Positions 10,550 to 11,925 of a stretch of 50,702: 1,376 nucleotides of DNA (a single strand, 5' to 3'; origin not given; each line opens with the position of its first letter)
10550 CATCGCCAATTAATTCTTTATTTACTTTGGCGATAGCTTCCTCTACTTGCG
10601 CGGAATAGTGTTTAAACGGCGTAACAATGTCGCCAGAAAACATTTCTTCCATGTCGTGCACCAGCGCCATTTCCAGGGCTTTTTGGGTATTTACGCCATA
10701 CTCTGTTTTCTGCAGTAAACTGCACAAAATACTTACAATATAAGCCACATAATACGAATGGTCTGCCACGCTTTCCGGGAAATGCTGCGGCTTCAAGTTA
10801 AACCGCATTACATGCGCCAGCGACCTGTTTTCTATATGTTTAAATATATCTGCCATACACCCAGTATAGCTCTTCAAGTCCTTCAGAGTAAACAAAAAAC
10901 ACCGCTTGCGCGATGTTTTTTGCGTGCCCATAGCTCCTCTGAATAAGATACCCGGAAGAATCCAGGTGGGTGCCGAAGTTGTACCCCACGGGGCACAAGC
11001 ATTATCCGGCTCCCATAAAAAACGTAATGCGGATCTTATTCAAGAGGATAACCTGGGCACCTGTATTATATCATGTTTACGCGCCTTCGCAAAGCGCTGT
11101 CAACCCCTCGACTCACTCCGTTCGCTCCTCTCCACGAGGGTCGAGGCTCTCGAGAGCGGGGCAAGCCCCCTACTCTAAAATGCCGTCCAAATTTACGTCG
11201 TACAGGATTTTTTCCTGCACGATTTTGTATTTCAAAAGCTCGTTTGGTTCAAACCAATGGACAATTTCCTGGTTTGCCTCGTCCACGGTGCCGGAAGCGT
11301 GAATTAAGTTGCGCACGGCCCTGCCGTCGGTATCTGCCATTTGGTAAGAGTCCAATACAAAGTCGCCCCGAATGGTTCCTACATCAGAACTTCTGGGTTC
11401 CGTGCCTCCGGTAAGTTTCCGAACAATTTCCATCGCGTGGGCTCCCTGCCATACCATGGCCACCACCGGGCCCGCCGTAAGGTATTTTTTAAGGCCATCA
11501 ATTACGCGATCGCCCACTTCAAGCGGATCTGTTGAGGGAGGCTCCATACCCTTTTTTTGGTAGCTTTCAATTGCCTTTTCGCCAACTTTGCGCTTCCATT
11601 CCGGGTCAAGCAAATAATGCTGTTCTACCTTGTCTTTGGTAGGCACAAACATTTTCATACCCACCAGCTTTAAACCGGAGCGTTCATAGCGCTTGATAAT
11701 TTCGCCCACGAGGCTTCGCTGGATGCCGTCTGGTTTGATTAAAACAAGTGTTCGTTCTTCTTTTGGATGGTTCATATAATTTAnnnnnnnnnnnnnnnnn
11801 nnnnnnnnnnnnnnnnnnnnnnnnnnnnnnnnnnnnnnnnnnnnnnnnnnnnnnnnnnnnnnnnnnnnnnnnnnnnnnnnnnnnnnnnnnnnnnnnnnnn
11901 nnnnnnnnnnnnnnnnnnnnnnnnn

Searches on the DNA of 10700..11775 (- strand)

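Call 4: search_rna_families(source=window, start=10700, end=11300, threshold=evalue, max_evalue=10, show_alignments=4)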
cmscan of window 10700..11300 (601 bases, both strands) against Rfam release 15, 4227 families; matches with E-value up to 10: 4.
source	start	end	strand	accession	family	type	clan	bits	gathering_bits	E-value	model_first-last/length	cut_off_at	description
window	10922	11061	-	RF00013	6S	Gene;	-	24.8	46.4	0.0049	1-187/187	no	6S / SsrS RNA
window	10894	10986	-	RF01400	istR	Gene; antitoxin;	-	17.4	45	0.52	1-130/130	no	istR Hfq binding RNA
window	10824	10900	-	RF02217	ZNFX1-AS1_3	Gene; lncRNA;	-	16.2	60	6.5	1-87/87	no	ZNFX1 antisense RNA 1 conserved region 3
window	11167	11253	-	RF03709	MIR1878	Gene; miRNA;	-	15.1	70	9.7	1-100/100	no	MIR1878 microRNA precursor family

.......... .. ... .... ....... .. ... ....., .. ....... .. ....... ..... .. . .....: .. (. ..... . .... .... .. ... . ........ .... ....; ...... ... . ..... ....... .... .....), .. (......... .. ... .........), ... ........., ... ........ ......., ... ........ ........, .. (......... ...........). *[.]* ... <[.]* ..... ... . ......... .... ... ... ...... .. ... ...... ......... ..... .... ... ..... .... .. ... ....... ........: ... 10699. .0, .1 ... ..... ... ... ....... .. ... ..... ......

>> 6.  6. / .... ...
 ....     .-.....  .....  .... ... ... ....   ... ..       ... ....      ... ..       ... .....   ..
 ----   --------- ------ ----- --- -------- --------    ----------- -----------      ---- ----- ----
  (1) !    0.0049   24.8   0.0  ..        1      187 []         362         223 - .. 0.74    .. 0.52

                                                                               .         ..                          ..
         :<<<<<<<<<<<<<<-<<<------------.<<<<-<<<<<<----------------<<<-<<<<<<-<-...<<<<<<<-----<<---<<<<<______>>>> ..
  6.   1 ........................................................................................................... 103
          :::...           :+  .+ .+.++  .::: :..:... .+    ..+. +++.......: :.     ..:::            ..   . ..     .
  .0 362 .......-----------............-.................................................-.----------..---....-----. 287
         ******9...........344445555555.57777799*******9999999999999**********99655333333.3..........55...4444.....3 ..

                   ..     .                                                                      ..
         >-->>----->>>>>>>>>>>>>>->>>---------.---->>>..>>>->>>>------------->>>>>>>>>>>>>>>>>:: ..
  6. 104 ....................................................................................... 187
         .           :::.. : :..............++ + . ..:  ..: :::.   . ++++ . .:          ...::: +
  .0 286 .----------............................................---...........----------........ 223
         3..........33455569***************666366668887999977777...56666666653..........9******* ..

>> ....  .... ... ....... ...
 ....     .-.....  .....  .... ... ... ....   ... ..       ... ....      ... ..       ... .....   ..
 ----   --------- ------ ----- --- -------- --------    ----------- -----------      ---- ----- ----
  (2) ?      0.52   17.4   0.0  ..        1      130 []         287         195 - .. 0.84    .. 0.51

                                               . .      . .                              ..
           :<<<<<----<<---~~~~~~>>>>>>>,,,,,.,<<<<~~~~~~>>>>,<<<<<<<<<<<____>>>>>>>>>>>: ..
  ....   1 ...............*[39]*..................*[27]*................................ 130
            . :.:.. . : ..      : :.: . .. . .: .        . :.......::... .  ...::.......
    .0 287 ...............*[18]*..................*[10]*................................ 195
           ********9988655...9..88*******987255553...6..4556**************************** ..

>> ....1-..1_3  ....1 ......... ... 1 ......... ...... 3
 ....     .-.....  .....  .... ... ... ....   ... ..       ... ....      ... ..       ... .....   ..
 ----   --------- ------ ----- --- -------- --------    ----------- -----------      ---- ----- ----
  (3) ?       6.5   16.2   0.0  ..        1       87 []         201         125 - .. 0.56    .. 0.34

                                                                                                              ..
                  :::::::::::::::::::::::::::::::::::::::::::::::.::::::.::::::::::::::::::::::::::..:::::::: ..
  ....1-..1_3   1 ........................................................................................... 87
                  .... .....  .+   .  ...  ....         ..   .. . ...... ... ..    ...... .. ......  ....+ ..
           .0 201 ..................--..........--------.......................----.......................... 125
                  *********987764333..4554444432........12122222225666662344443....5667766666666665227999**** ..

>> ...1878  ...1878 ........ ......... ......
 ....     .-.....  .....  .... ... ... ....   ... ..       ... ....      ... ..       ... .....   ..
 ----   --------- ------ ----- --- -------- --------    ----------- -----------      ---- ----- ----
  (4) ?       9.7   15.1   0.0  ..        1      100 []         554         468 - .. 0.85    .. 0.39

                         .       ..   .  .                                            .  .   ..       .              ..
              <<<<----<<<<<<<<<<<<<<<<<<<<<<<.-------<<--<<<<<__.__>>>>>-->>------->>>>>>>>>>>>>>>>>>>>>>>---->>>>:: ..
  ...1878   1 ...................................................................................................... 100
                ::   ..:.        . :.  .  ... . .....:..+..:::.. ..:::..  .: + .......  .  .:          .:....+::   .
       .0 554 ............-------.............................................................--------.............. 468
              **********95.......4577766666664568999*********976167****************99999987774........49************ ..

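Call 12: search_rna_families(sources=[L001, L002, L003, L004, L005, L006, L007, L008, L009, L010, L011, L012, L013, L014, L015, L016, L017, L018, L019, L020], threshold=gathering)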
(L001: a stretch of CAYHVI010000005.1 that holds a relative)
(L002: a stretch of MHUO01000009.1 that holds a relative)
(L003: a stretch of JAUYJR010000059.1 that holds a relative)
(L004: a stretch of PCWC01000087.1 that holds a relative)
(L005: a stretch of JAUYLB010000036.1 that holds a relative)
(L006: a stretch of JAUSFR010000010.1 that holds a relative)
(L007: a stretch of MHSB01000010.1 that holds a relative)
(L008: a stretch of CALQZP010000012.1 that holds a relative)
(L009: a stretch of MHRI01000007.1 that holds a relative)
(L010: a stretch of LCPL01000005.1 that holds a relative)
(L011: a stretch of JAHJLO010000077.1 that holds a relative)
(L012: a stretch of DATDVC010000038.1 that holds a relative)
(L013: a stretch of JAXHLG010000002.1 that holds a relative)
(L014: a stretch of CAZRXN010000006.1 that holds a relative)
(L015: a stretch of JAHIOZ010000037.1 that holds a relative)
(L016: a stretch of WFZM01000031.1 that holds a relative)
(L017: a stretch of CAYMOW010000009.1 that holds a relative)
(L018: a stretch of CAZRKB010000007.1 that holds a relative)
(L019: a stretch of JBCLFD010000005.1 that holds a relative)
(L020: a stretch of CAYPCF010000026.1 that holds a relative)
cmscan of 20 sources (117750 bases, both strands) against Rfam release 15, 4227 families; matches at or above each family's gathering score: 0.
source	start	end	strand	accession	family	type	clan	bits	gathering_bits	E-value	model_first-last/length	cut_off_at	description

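Call 13: search_rna_families(sources=[L021, L022, L023, L024, L025, L026, L027, L028, L029, L030, L031, L032, L033, L034, L035, L036, L037, L038], threshold=gathering)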
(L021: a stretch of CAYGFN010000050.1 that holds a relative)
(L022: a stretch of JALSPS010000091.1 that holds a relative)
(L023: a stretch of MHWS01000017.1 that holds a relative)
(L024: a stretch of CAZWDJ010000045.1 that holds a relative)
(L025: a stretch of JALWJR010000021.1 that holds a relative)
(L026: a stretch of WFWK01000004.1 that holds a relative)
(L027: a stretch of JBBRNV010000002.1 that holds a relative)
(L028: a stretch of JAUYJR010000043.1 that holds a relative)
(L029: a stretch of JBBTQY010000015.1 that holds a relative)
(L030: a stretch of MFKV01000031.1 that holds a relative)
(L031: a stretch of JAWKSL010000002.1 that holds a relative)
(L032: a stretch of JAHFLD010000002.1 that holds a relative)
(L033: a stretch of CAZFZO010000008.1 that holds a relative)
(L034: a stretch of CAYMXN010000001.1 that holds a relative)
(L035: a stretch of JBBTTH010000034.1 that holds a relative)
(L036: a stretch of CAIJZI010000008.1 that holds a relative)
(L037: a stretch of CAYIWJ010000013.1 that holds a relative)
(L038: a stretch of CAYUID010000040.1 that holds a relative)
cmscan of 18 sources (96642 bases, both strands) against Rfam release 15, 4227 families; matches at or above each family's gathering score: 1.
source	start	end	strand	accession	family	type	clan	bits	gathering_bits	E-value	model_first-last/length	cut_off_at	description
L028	1818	1888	-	RF00005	tRNA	Gene; tRNA;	CL00001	56.7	29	2.2e-09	1-71/71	no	tRNA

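Call 30: search_rna_families(sources=[L046, L069, L080, L073, L060, L028, L016, L048, L085], threshold=evalue, max_evalue=10)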
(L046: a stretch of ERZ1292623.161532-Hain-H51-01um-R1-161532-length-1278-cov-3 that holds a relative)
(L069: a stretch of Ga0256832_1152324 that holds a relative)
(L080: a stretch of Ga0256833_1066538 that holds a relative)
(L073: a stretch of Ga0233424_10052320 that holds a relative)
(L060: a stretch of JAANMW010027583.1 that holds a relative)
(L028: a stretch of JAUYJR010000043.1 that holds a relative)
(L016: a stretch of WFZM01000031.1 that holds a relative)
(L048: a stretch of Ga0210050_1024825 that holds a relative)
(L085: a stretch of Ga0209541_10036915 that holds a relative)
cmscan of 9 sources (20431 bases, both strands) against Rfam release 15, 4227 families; matches with E-value up to 10: 38.
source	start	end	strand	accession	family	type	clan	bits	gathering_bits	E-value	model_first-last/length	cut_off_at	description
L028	1818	1888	-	RF00005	tRNA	Gene; tRNA;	CL00001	56.7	29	4.6e-10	1-71/71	no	tRNA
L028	406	543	+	RF00013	6S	Gene;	-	42.7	46.4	9.3e-06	1-187/187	no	6S / SsrS RNA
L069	8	78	-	RF02006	mir-1253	Gene; miRNA;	-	35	103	0.00069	1-94/94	no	mir-1253 microRNA precursor family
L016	1418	1477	-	RF03474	mir-4766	Gene; miRNA;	-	33.5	72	0.0028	1-56/56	no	mir-4766 microRNA precursor family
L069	15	73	-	RF03598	MIR6024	Gene; miRNA;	-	31.9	72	0.0039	1-99/99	no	MIR6024 microRNA precursor family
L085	1812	1899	-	RF03831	mir-627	Gene; miRNA;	-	31.8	86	0.0011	1-87/87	no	mir-627 microRNA precursor family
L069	996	1041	-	RF00668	mir-302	Gene; miRNA;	CL00096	30.2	55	0.026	1-68/68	no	mir-302 microRNA precursor family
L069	996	1041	+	RF00668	mir-302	Gene; miRNA;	CL00096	30.1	55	0.027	1-68/68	no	mir-302 microRNA precursor family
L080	1002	1108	+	RF00013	6S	Gene;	-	29.7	46.4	0.012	32-165/187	no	6S / SsrS RNA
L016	1420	1479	+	RF03474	mir-4766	Gene; miRNA;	-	29.7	72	0.03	1-56/56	no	mir-4766 microRNA precursor family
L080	1100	1146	-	RF03765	mir-2059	Gene; miRNA;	-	29.5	90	0.031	1-68/68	no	mir-2059 microRNA precursor family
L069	10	78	-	RF00665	mir-290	Gene; miRNA;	CL00096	29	51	0.039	1-70/70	no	mir-290 microRNA precursor family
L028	1774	1890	-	RF02435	SpF41_sRNA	Gene; sRNA;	-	28.8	52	0.65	1-105/105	no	Streptococcus sRNA SpF41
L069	8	79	+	RF00665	mir-290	Gene; miRNA;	CL00096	27.6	51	0.092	1-70/70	no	mir-290 microRNA precursor family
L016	1416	1538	-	RF02316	TtnuHACA9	Gene; snRNA; snoRNA; HACA-box;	-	27.3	100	0.98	1-135/135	no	Tetrahymena snoRNA TtnuHACA9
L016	1421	1476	-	RF00668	mir-302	Gene; miRNA;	CL00096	27.2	55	0.16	1-68/68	no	mir-302 microRNA precursor family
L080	1103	1143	+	RF04120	MIR5998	Gene; miRNA;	-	26.6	180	0.045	1-173/173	no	MIR5998 microRNA precursor family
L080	1103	1143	-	RF04120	MIR5998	Gene; miRNA;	-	26.6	180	0.045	1-173/173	no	MIR5998 microRNA precursor family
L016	1415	1484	-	RF03826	MIR825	Gene; miRNA;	-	26.6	160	0.4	1-146/146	no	MIR825 microRNA precursor family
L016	1406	1490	-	RF00641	mir-154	Gene; miRNA;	CL00149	26.4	52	0.25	1-82/82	no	mir-154 microRNA precursor family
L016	1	63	+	RF00558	L20_leader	Cis-reg; leader;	-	26.2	58.7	0.2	68-127/127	5'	Ribosomal protein L20 leader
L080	1043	1133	+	RF02236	asX2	Gene; sRNA;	-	25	70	0.41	1-87/87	no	Xanthomonas sRNA asX2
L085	564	665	+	RF00013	6S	Gene;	-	24.8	46.4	0.17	40-147/187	no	6S / SsrS RNA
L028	1774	1811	-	RF04176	mir-3149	Gene; miRNA;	-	24.5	100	1.1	1-83/83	no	mir-3149 microRNA precursor family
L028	1770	1811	-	RF04343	Plastid-psbA-2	Cis-reg;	CL00153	24.1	55.8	1.2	1-60/60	no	Plastid-psbA-2 3UTR RNA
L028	1817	1888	+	RF04354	Plastid-ycf2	Cis-reg;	-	24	65.7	0.49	1-75/75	no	Plastid-ycf2 5UTR RNA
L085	729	845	-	RF01490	rli51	Cis-reg;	-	23.1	48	4.8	1-121/121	no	Listeria snRNA rli51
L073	1784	1884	+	RF00512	Leu_leader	Cis-reg; leader;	-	23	50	0.75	1-148/148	no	Leucine operon leader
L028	409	539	+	RF01043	MIR1023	Gene; miRNA;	-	22.8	90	0.55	32-136/165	no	MIR1023 microRNA precursor family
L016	1406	1490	+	RF00641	mir-154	Gene; miRNA;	CL00149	22.5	52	2.9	1-82/82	no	mir-154 microRNA precursor family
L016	1408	1493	-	RF00714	MIR535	Gene; miRNA;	-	22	64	2.3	1-95/95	no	MIR535 microRNA precursor family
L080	1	68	+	RF02763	IsrM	Gene; sRNA;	-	21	376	0.029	262-329/329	5'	IsrM sRNA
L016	1419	1478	+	RF03828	MIR831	Gene; miRNA;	-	20.9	100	2.7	1-181/181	no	MIR831 microRNA precursor family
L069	13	74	-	RF00726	mir-87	Gene; miRNA;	-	20.3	49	3.4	1-79/79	no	mir-87 microRNA precursor family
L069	751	816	+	RF00021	Spot_42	Gene; sRNA;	-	19.7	80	9.1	1-115/115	no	Spot 42 RNA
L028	408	540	+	RF01915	mir-2238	Gene; miRNA;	-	19.5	52.2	7.8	1-86/86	no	mir-2238 microRNA precursor family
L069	758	812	+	RF03533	SQ1002_RNA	Gene; sRNA;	-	19.1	128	3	50-104/237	no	Clostridioides difficile sRNA SQ1002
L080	1036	1185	+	RF02082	STnc540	Gene; sRNA;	-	18.9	38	3.9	1-202/202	no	Enterobacterial sRNA STnc540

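Call 42: build_rna_model(alignment_id=A3, structure=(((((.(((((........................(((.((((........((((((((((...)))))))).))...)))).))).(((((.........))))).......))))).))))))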
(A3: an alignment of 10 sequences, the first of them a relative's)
Model R1 built from alignment A3 (10 sequences, 124 columns); structure: as given.
model positions 118; base pairs 32; branch points 1; effective number of sequences 1.68; information 0.59 bits per position. Calibrated on 0.2 Mb of random sequence (short: E-values are rough).
structure used (alignment columns):
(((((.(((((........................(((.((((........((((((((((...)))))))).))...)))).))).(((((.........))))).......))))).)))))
